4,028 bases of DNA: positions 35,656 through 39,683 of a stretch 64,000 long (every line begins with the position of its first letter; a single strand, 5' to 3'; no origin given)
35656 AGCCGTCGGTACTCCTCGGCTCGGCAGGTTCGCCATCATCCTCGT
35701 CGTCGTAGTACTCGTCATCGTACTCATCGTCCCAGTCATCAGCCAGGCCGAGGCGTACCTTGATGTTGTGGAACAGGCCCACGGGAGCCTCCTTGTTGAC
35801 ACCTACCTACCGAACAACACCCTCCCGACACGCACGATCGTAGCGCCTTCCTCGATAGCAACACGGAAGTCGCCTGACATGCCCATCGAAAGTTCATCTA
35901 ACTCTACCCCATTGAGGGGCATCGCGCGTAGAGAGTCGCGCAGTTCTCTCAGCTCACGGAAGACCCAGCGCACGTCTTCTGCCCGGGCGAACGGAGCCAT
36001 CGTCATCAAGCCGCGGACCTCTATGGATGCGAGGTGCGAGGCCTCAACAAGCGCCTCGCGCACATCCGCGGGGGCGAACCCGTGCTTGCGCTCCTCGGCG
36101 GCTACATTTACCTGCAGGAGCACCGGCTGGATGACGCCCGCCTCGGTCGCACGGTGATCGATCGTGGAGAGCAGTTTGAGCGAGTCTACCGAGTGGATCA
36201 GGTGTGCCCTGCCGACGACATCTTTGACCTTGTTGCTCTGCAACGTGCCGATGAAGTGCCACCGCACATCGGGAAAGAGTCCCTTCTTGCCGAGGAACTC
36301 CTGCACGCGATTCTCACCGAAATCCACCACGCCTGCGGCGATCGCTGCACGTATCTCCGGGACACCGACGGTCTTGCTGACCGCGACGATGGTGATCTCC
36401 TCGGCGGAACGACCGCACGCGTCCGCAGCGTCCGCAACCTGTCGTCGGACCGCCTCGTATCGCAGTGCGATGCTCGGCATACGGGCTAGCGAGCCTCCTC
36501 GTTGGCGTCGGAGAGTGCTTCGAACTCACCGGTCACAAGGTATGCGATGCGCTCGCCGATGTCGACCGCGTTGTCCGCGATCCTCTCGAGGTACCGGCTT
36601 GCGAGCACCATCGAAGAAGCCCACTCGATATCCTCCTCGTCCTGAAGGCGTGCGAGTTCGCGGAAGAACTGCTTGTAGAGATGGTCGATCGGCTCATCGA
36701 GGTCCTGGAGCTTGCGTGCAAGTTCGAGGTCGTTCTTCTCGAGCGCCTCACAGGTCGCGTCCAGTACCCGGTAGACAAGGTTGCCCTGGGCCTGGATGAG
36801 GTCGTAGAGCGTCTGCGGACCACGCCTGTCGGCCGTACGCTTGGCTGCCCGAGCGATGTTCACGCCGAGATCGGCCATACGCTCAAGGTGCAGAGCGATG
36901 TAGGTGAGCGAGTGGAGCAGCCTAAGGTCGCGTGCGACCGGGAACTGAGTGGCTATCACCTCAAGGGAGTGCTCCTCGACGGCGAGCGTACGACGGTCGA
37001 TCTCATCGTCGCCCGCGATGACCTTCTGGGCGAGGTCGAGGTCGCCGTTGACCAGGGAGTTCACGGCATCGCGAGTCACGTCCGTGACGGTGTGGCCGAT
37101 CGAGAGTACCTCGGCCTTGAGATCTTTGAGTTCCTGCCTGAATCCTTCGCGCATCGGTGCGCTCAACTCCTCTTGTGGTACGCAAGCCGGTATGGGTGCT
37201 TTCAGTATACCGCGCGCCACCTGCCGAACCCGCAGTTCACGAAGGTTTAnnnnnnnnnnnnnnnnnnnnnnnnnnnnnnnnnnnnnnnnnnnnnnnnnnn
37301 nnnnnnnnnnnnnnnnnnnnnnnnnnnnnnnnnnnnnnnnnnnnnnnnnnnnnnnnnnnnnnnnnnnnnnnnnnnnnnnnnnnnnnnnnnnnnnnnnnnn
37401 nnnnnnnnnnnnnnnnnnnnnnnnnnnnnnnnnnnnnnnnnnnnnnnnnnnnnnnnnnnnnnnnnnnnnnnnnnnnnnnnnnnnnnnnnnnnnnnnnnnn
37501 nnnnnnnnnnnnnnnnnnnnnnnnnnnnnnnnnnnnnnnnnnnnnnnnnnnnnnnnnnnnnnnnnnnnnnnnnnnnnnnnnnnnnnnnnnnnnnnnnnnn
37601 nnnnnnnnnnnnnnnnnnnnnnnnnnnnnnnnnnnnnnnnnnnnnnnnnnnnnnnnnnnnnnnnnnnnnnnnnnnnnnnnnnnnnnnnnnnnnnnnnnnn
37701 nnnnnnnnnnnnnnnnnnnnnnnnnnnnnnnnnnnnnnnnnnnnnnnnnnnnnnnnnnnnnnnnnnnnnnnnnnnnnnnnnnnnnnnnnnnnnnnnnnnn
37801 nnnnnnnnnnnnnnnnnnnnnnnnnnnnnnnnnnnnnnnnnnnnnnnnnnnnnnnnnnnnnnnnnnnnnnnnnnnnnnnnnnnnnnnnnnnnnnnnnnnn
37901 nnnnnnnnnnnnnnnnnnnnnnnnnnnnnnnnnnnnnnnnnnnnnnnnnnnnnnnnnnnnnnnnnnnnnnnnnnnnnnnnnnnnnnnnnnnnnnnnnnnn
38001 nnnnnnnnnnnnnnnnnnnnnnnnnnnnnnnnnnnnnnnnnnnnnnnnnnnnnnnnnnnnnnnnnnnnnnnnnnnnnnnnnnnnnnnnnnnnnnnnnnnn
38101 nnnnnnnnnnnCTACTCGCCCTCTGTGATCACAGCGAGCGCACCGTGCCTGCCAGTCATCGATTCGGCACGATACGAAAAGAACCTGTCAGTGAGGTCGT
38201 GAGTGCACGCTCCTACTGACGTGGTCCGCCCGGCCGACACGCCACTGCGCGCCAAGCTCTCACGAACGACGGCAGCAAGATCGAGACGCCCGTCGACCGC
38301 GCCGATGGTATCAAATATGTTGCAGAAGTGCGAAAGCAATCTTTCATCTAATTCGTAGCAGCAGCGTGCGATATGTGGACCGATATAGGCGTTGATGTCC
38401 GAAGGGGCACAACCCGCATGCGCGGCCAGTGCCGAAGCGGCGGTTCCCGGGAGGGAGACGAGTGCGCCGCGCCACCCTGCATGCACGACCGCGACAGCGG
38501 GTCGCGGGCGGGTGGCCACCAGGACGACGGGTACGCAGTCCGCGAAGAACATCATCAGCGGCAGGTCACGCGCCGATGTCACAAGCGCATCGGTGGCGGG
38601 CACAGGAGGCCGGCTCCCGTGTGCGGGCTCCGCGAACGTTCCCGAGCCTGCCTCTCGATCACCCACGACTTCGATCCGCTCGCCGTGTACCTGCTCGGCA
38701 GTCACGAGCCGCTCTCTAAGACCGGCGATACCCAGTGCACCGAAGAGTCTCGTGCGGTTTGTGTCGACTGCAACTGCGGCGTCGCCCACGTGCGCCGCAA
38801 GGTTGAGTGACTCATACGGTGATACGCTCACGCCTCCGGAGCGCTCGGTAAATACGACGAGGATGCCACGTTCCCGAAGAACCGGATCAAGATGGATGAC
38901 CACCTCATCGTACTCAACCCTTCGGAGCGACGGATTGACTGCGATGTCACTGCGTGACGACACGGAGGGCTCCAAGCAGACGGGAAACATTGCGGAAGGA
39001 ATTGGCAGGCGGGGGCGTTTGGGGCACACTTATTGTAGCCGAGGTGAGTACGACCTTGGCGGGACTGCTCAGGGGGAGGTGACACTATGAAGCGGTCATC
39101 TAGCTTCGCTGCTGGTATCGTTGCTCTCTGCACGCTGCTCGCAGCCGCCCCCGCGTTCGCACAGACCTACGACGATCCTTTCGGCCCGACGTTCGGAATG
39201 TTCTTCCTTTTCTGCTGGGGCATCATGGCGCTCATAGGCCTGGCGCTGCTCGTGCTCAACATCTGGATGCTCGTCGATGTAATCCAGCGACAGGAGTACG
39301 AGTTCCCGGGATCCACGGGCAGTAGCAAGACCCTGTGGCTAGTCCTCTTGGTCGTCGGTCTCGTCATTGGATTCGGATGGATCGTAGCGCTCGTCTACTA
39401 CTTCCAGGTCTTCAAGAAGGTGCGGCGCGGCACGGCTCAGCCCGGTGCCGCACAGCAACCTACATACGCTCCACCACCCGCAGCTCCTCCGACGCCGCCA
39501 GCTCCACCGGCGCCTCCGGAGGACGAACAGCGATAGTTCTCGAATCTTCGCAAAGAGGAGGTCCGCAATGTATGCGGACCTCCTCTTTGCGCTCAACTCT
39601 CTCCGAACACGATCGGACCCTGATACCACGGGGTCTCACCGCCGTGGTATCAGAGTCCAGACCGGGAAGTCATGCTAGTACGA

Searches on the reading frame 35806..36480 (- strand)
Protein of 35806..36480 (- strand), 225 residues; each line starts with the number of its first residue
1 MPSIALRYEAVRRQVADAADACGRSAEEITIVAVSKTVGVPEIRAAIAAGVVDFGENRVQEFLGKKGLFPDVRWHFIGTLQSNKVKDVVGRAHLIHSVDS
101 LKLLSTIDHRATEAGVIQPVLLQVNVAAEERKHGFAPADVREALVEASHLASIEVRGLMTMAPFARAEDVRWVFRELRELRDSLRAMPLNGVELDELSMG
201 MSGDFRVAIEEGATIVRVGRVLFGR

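Call 4: search_protein_families(library=pfam, proteins=[window:35806-36480:-], max_evalue=0.01)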
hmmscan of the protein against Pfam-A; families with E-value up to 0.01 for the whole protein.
window:35806-36480:- (225 aa): 1 family
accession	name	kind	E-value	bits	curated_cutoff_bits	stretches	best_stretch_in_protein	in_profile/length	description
PF01168.26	Ala_racemase_N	-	8.6e-21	75.1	24.1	1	10-224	5-217/220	Alanine racemase, N-terminal domain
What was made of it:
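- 35803..36480 (-): yggS (PLP-binding protein), starting 5 nt after the phoU stop. It is followed by sepF, proC, yggT and divIVA. Pfam Ala_racemase_N (call 4).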

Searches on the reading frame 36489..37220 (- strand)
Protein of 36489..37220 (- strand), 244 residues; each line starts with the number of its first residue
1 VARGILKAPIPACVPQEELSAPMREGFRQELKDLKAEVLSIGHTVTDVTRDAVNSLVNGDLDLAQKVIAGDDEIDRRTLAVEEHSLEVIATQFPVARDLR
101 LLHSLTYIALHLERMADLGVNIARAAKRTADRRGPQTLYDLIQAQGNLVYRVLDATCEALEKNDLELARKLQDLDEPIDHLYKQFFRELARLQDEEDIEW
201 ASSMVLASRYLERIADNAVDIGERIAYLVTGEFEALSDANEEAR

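Call 4: search_protein_families(library=pfam, proteins=[window:36489-37220:-], max_evalue=0.01)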
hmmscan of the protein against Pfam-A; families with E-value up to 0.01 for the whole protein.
window:36489-37220:- (244 aa): 2 families
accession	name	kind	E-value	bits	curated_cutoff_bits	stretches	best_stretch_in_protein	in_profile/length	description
PF01895.24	PhoU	-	1.2e-35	122.2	23.5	2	40-125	3-88/89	PhoU domain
PF01865.21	PhoU_div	-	0.0016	18.3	24.4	1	154-229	131-212/214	Protein of unknown function DUF47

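Call 5: search_protein_families(library=ncbifam, proteins=[window:36489-37220:-], max_evalue=0.01)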
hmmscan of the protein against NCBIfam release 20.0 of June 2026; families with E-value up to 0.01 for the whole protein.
window:36489-37220:- (244 aa): 2 families
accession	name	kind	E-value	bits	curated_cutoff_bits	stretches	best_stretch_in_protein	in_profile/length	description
TIGR02135.1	phoU_full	equivalog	8.5e-47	159.5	130.25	1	27-233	3-211/212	phosphate signaling complex protein PhoU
NF008332.0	PRK11115.1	equivalog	2.8e-29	102.3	342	1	26-232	13-220/239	phosphate signaling complex protein PhoU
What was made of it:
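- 36486..37154 (-): phoU, 222 aa, intact, with two PhoU repeats. TIGR02135 score 159.5, above the 130.25 cutoff, full length (call 5).
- On PhoU (TIGR02135): 159.5 bits against a cutoff of 130.25, positions 3-211 of 212 (call 5).
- Checked: 36486-37154(-) is full length: TIGR02135 positions 3-211 of 212, score 159.5 against a cutoff of 130.25 (call 5).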

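Call 13: find_related_loci(query=window:36489-37154:-, collection=genome_contigs, flank=8000)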
Query window:36489-37154:- (222 aa) in genome_contigs; peptide patterns used: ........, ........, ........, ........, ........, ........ (x = any residue, [..] = any of these).
600 stretches matched a pattern (row limit reached: there are more); 517 encode a relative of the query (tblastn E <= 1e-3); the best 80 are kept; 80 distinct loci.
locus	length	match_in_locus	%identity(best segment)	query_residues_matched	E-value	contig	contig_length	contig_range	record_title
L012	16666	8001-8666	95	1-222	1e-136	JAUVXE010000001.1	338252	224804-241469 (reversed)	MAG: Coriobacteriia bacterium isolate CSMAG_1208 CSMAG_1208_k127_1245068_length_338252_cov_22.0465, whole genome shotgun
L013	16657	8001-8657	91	1-219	5e-130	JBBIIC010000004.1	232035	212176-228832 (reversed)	MAG: Actinomycetota bacterium isolate BR2S70218_bin_129 NODE_7_length_232035_cov_12.997569, whole genome shotgun sequenc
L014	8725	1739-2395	89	1-219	6e-127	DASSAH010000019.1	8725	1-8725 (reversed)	MAG TPA_asm: Coriobacteriia bacterium isolate SMAG_U15707 k141_181978, whole genome shotgun sequence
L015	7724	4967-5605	84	1-213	4e-115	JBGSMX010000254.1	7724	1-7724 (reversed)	MAG: Coriobacteriia bacterium isolate JTS-AC241 k141_3908346, whole genome shotgun sequence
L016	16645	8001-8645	79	1-215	4e-114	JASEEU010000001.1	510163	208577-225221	MAG: Anaerosomatales bacterium isolate Yes46-06 NODE_1_length_510163_cov_15.491772, whole genome shotgun sequence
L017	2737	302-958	79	1-219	2e-116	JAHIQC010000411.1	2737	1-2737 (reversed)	MAG: Actinomycetota bacterium isolate KR13_S3.mb.94 KR13_S3.mb.94_k141_573069, whole genome shotgun sequence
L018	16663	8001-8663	76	1-221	1e-111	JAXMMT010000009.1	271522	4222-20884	MAG: Coriobacteriia bacterium isolate O10_metabat.bin.1 k141_45913, whole genome shotgun sequence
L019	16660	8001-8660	79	1-220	1e-111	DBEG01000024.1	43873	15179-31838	MAG TPA_asm: Actinobacteria bacterium UBA912 UBA912_contig_1605, whole genome shotgun sequence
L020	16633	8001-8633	78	1-211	2e-111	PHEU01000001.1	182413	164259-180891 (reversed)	MAG: Actinobacteria bacterium HGW-Actinobacteria-6 08E140C01_scaffold_64, whole genome shotgun sequence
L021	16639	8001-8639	82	1-213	2e-111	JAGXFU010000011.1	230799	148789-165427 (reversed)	MAG: Actinomycetes bacterium isolate LH_M22 k141_885944, whole genome shotgun sequence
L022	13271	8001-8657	80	1-219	3e-111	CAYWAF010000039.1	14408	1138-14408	MAG TPA_asm: uncultured Eubacteriales bacterium isolate SRP338002_co1_216 genome assembly, contig: NODE_3896_length_1440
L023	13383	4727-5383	77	1-219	2e-110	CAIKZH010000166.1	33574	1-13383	MAG: uncultured Coriobacteriia bacterium isolate AlinenLipids_bin-9090 genome assembly, contig: bin-9090:166/192, whole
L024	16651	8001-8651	76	1-217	6e-110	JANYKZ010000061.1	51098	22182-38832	MAG: Coriobacteriia bacterium isolate GL140_5_metabinner_73_sub GL140_5_k141_2732014, whole genome shotgun sequence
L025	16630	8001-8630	80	1-210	2e-106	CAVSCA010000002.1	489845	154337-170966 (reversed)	MAG: uncultured Actinomycetes bacterium isolate MFD02979.bin.2.142 genome assembly, contig: contig_14636, whole genome s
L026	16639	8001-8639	79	1-213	1e-106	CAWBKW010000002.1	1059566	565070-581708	MAG: uncultured Coriobacteriia bacterium isolate MFD02979.bin.2.177 genome assembly, contig: contig_22262, whole genome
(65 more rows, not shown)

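Call 22: list_cluster_members(proteins=[P0001, window:36489-37154:-])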
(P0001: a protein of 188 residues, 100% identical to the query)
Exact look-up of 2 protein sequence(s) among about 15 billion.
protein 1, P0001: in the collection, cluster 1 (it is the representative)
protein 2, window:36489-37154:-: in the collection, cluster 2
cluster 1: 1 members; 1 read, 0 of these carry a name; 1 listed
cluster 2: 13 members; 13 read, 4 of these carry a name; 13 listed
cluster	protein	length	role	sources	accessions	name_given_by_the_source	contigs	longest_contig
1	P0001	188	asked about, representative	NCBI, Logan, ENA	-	-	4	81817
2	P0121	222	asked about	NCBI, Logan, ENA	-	-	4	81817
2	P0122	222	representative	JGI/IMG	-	phosphate transport system protein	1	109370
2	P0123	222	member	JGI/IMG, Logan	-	phosphate transport system protein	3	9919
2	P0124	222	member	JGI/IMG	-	phosphate transport system protein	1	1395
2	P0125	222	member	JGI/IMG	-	phosphate transport system protein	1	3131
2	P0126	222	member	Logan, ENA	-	-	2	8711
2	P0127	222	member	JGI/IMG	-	-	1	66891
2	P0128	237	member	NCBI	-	-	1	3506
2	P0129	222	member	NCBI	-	-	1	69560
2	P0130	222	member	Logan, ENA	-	-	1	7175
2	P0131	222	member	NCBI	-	-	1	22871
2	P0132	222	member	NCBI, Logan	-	-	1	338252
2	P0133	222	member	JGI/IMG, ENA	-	-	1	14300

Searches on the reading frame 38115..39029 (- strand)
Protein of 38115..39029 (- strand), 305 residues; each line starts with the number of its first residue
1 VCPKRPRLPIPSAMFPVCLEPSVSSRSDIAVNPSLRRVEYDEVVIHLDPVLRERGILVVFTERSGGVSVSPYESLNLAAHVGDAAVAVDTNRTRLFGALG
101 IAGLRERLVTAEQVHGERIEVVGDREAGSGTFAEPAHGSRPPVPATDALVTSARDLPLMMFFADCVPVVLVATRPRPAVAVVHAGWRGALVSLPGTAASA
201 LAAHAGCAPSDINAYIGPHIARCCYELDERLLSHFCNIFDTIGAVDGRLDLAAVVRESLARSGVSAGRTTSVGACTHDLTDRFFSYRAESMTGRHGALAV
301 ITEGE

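Call 4: search_protein_families(library=pfam, proteins=[window:38115-39029:-], max_evalue=0.01)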
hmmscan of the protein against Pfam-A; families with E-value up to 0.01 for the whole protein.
window:38115-39029:- (305 aa): 1 family
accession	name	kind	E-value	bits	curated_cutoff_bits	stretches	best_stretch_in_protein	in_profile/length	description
PF02578.20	Cu-oxidase_4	-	6.4e-61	206.2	22.9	1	61-298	1-236/238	Multi-copper polyphenol oxidoreductase laccase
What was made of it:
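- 38112..38963 (-): pgeF (Cu-oxidase_4/YfiH family), 283 aa. Its stop codon abuts the pstS start codon (TAG ATG). Pfam PF02578, E = 6e-61 (call 4).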

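Call 38: find_homologous_proteins(query=window:38115-38963:-, max_evalue=1e-40)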
Query window:38115-38963:- (283 aa): 856 proteins with E <= 1e-40 among 8000 candidates; the best 120 are listed.
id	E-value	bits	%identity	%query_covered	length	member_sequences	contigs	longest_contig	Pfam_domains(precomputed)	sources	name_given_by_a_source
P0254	2.7e-170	583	94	100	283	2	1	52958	PF02578.21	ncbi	-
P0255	1.0e-108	381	67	96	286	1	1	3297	PF02578.21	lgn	-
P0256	1.0e-105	371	68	93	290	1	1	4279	PF02578.21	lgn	-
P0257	1.1e-105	371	64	98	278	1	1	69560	PF02578.21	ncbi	-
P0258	5.2e-105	369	64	96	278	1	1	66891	PF02578.21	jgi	-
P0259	3.4e-103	363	64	100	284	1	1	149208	PF02578.21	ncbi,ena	-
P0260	3.2e-102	360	63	100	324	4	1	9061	PF02578.21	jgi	-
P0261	1.4e-101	357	67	88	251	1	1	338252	PF02578.21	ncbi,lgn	-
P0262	9.7e-101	355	65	93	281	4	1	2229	PF02578.21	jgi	jgi:polyphenol oxidase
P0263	1.2e-100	354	66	90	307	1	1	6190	PF02578.21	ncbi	-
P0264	4.4e-100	353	63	97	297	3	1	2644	PF02578.21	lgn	-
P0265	1.1e-99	351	62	96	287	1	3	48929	PF02578.21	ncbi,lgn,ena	-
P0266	3.2e-99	350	65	93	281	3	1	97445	PF02578.21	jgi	jgi:polyphenol oxidase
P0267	1.1e-98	348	64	93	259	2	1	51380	PF02578.21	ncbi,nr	ncbi:MAG: laccase domain-containing protein [Coriobacteriia bacterium]|nr:laccase domain-containing 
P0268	4.1e-98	346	61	100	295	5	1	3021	PF02578.21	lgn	-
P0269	6.1e-98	346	62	96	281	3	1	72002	PF02578.21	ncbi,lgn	ncbi:MAG: polyphenol oxidase family protein [Anaerosomatales bacterium]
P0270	1.3e-97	344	62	98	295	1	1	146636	PF02578.21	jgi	-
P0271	3.8e-97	343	62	96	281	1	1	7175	PF02578.21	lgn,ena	-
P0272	4.3e-97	343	62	93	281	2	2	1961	PF02578.21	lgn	-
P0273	6.8e-97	342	61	100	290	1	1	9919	PF02578.21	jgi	jgi:YfiH family protein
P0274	7.0e-97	342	62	95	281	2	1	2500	PF02578.21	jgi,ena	-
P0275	8.8e-97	342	64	90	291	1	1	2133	PF02578.21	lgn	-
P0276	4.5e-96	339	61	96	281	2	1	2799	PF02578.21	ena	-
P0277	7.0e-96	339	58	100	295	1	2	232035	PF02578.21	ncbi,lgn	-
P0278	2.8e-95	337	60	100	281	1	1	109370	PF02578.21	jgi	jgi:polyphenol oxidase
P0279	6.1e-93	329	65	88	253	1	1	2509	PF02578.21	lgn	-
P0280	5.8e-91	323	62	89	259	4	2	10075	PF02578.21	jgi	-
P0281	8.6e-91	322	60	96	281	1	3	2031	PF02578.21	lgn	-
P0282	3.4e-90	320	59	97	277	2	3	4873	PF02578.21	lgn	-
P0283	5.7e-90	319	57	96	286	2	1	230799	PF02578.21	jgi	-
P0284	1.3e-89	318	61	92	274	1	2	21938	PF02578.21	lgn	-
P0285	1.3e-89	318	59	96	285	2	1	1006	PF02578.21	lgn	-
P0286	1.9e-89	318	60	96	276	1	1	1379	PF02578.21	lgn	-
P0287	7.3e-89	316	57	96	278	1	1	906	PF02578.21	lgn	-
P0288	7.8e-89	316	58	100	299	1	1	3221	PF02578.21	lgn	-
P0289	8.5e-89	316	59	96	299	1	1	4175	PF02578.21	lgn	-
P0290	2.7e-88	314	57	97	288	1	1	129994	PF02578.21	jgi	-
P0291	2.9e-88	314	54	96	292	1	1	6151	PF02578.21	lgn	-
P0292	6.3e-88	313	58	93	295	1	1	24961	PF02578.21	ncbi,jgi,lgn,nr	ncbi:MAG: polyphenol oxidase family protein [Coriobacteriia bacterium]|jgi:YfiH family protein|nr:po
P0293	7.5e-88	312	57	98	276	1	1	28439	PF02578.21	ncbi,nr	ncbi:MAG: polyphenol oxidase family protein [Coriobacteriia bacterium]|nr:polyphenol oxidase family 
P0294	1.6e-87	311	55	96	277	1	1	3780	PF02578.21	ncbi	-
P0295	1.0e-86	309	57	97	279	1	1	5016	PF02578.21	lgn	-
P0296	1.1e-86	309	58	95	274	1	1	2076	PF02578.21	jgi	jgi:YfiH family protein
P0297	1.1e-86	309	65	83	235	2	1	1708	PF02578.21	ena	-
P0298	2.1e-86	308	56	95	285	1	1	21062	PF02578.21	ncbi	ncbi:MAG: polyphenol oxidase family protein [Coriobacteriia bacterium]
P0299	2.4e-86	308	58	95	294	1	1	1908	PF02578.21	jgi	jgi:YfiH family protein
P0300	3.1e-86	307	53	95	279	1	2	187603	PF02578.21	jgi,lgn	-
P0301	3.2e-86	307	58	95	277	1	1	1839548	PF02578.21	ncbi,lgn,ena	-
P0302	3.6e-86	307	56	96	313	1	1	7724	PF02578.21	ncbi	-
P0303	4.2e-86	307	59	95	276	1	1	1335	PF02578.21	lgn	-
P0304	1.1e-85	305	55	96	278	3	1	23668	PF02578.21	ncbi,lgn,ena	-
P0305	1.1e-85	305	58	97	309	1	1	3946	PF02578.21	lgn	-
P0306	5.8e-85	303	60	95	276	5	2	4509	PF02578.21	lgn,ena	-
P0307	6.3e-85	303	56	97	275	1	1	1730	PF02578.21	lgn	-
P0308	7.1e-85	303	56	96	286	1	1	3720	PF02578.21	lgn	-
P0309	8.7e-85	302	54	96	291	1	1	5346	PF02578.21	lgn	-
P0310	1.8e-84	301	55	96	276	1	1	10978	PF02578.21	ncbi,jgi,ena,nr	ncbi:MAG: laccase domain-containing protein [Actinobacteria bacterium HGW-Actinobacteria-9]|jgi:hypo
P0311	1.8e-84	301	54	96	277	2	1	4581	PF02578.21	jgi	jgi:YfiH family protein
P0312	2.2e-84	301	56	99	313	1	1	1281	PF02578.21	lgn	-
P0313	2.2e-84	301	56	99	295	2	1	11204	PF02578.21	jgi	jgi:polyphenol oxidase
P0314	2.5e-84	301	56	96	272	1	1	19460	PF02578.21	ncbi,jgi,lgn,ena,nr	ncbi:MAG: peptidoglycan editing factor PgeF [Coriobacteriia bacterium]|nr:peptidoglycan editing fact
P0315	3.1e-84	301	55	96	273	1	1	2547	PF02578.21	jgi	jgi:polyphenol oxidase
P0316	3.8e-84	300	55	96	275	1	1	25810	PF02578.21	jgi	-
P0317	4.1e-84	300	53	96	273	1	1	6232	PF02578.21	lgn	-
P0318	5.7e-84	300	58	92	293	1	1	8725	PF02578.21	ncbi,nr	ncbi:MAG TPA: polyphenol oxidase family protein [Coriobacteriia bacterium]|nr:polyphenol oxidase fam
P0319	9.5e-84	299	58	95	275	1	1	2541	PF02578.21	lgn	-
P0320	1.2e-83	299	58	95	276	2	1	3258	PF02578.21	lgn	-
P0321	1.3e-83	299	59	95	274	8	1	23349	PF02578.21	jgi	-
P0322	2.1e-83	298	57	94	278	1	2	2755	PF02578.21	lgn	-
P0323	2.3e-83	298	56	96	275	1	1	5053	PF02578.21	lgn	-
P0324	2.7e-83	297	56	95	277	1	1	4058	PF02578.21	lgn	-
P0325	2.8e-83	297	57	95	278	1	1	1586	PF02578.21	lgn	-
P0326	2.9e-83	297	53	96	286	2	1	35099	PF02578.21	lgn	-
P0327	3.3e-83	297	57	96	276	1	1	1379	PF02578.21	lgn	-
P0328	4.9e-83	297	54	98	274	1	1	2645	PF02578.21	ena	-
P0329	4.9e-83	297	56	97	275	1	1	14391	PF02578.21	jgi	jgi:polyphenol oxidase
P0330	7.4e-83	296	56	95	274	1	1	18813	PF02578.21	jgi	jgi:hypothetical protein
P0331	1.0e-82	296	56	96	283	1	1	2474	PF02578.21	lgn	-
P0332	1.4e-82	295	55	95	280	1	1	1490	PF02578.21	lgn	-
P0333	1.5e-82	295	55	96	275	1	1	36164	PF02578.21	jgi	-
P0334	2.0e-82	295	57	92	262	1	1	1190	PF02578.21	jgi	jgi:YfiH family protein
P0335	2.0e-82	295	55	97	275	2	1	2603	PF02578.21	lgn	-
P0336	2.1e-82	295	58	95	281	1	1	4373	PF02578.21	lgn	-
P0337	3.4e-82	294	56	96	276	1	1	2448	PF02578.21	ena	-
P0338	3.5e-82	294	59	94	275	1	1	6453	PF02578.21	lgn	-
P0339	3.7e-82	294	55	94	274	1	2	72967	PF02578.21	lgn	-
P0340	4.2e-82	294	58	93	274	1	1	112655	PF02578.21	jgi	jgi:YfiH family protein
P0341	4.3e-82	294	57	96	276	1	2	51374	PF02578.21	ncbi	-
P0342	4.4e-82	294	56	96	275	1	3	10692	PF02578.21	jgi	jgi:YfiH family protein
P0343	4.7e-82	293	57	93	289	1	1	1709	PF02578.21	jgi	jgi:hypothetical protein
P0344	5.2e-82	293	57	95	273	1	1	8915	PF02578.21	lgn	-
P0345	5.4e-82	293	55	97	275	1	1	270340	PF02578.21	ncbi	-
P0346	7.1e-82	293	57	93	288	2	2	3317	PF02578.21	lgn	-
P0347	7.4e-82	293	59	90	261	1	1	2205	PF02578.21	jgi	jgi:YfiH family protein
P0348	7.8e-82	293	56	95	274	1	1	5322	PF02578.21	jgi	jgi:polyphenol oxidase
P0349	8.1e-82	293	54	98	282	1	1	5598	PF02578.21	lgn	-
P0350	9.0e-82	292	56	97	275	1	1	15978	PF02578.21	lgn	-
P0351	1.1e-81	292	57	95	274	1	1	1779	PF02578.21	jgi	jgi:YfiH family protein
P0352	1.2e-81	292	57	95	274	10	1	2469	PF02578.21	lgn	-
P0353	2.0e-81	291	54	95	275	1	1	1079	PF02578.21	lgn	-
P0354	3.3e-81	291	54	96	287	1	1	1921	PF02578.21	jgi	jgi:YfiH family protein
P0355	3.7e-81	290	59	95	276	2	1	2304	PF02578.21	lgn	-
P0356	3.9e-81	290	58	95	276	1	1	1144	PF02578.21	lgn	-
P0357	3.9e-81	290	56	95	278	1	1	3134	PF02578.21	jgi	-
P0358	3.9e-81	290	58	95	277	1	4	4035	PF02578.21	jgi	jgi:YfiH family protein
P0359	4.4e-81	290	55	95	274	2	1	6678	PF02578.21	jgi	jgi:YfiH family protein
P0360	4.4e-81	290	54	96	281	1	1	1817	PF02578.21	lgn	-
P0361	4.5e-81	290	58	96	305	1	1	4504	PF02578.21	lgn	-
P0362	5.2e-81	290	56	96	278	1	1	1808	PF02578.21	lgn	-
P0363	1.2e-80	289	57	90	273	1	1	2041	PF02578.21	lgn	-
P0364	1.3e-80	289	55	97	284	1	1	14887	PF02578.21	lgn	-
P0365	1.6e-80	288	56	95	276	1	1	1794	PF02578.21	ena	-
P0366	1.7e-80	288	57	95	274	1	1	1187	PF02578.21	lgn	-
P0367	1.9e-80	288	59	95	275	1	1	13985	PF02578.21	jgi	-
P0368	2.4e-80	288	55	97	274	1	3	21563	PF02578.21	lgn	-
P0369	2.7e-80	288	56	97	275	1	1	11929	PF02578.21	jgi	-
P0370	3.1e-80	287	56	96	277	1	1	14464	PF02578.21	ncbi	-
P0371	3.3e-80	287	57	96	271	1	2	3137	PF02578.21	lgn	-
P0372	3.5e-80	287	55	91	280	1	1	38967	PF02578.21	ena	-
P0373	3.7e-80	287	59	90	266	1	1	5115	PF02578.21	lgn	-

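Call 39: find_encoding_contigs(protein=P0254, flank=6000, max_places=3)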
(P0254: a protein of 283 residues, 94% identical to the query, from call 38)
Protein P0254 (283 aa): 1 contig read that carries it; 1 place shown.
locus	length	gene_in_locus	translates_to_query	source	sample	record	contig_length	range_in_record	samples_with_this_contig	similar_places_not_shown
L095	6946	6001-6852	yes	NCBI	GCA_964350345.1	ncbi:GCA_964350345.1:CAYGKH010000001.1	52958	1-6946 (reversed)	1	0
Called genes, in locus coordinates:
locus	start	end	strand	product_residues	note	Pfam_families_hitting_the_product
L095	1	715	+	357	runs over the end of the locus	PF03033:Glyco_transf_28, PF04101:Glyco_tran_28_C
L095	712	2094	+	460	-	PF01225:Mur_ligase, PF08245:Mur_ligase_M, PF02875:Mur_ligase_C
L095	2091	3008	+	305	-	PF01565:FAD_binding_4, PF02873:MurB_C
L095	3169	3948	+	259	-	PF08478:POTRA_1, PF03799:FtsQ_DivIB_C (weak)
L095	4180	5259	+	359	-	PF00091:Tubulin, PF12327:FtsZ_C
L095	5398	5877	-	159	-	PF10724:DUF2516 (weak)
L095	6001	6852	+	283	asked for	PF02578:Cu-oxidase_4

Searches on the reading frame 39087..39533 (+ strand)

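Call 37: search_protein_families(library=pfam, proteins=[window:39087-39533:+], max_evalue=0.00001)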
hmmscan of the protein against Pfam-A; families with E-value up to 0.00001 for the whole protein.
window:39087-39533:+ (149 aa): 1 family
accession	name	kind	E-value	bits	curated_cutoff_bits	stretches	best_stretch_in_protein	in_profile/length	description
PF10724.14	DUF2516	-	6.5e-06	26.8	30.6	1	45-97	6-58/92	Protein of unknown function (DUF2516)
